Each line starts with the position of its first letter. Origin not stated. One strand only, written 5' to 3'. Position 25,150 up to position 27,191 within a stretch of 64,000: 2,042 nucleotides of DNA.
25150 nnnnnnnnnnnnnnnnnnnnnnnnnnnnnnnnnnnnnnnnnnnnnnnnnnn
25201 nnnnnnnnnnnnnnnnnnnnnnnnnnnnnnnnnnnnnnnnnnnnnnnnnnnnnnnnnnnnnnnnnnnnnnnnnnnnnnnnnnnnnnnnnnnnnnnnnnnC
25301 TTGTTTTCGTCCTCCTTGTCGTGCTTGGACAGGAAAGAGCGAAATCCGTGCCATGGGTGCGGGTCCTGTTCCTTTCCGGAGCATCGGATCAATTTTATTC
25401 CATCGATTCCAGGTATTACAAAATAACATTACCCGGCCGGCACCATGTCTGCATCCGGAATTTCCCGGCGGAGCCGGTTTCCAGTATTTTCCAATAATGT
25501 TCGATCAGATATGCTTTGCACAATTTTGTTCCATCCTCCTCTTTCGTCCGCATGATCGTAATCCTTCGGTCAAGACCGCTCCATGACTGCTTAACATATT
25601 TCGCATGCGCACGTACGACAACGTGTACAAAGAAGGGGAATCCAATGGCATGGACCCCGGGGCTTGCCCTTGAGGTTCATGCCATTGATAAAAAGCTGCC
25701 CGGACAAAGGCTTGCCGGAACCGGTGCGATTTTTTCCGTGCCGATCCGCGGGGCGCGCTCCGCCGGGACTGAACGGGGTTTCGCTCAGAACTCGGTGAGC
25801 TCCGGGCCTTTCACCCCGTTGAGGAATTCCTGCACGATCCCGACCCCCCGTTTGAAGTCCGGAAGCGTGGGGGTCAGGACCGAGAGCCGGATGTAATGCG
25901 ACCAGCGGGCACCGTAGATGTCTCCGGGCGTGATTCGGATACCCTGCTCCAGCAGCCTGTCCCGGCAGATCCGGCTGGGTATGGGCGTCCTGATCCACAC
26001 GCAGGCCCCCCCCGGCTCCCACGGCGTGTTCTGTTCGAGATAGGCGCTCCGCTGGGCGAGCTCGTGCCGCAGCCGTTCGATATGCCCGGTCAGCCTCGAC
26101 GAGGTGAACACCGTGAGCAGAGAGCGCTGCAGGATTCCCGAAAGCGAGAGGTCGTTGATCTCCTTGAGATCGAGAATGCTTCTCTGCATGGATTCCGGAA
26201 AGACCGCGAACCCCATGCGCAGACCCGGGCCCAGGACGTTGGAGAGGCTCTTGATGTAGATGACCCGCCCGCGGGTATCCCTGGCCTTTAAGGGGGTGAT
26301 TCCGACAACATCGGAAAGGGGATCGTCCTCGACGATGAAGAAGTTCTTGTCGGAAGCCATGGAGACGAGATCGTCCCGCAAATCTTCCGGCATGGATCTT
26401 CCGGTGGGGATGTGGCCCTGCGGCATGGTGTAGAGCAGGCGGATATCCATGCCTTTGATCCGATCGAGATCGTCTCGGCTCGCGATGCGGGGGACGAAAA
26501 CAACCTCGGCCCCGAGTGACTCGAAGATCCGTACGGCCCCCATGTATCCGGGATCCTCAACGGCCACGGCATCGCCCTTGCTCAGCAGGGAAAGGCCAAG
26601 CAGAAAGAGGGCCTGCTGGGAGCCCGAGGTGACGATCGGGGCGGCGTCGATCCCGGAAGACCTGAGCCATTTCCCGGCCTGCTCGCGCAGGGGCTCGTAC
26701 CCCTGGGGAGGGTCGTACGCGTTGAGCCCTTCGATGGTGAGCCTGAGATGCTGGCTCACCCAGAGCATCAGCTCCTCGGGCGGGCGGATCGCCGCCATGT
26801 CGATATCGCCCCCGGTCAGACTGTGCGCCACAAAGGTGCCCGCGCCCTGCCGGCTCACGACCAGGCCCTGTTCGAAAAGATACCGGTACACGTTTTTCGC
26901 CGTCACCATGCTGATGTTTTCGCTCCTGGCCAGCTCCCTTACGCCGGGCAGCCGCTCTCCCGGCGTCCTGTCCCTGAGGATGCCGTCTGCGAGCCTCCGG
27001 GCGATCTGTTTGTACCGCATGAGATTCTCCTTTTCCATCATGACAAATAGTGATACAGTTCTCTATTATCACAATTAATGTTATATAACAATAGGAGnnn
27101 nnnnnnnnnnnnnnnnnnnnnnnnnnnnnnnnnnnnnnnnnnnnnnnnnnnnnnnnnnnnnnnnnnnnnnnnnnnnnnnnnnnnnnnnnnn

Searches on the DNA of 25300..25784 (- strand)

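Call 40: search_rna_families(source=window, start=25300, end=25784, threshold=evalue, max_evalue=10)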
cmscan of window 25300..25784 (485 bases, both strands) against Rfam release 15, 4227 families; matches with E-value up to 10: 0.
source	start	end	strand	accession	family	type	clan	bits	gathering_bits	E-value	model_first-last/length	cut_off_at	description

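Call 58: search_dna_similar(query=window:25534-25689:-, collection=phages, mode=distant, max_evalue=0.01, max_rows=10)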
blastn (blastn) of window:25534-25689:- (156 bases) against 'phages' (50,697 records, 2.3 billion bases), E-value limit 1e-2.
No match.

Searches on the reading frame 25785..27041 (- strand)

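Call 7: search_protein_families(library=pfam, proteins=[window:25785-27041:-])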
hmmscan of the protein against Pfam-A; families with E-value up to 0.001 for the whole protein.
window:25785-27041:- (418 aa): 2 families
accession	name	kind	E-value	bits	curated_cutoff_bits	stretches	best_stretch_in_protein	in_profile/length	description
PF00155.27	Aminotran_1_2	-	1.1e-13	51.6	19.7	1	100-390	29-350/361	Aminotransferase class I and II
PF00392.27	GntR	-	4.1e-10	39.6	27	1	10-71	2-64/64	Bacterial regulatory proteins, gntR family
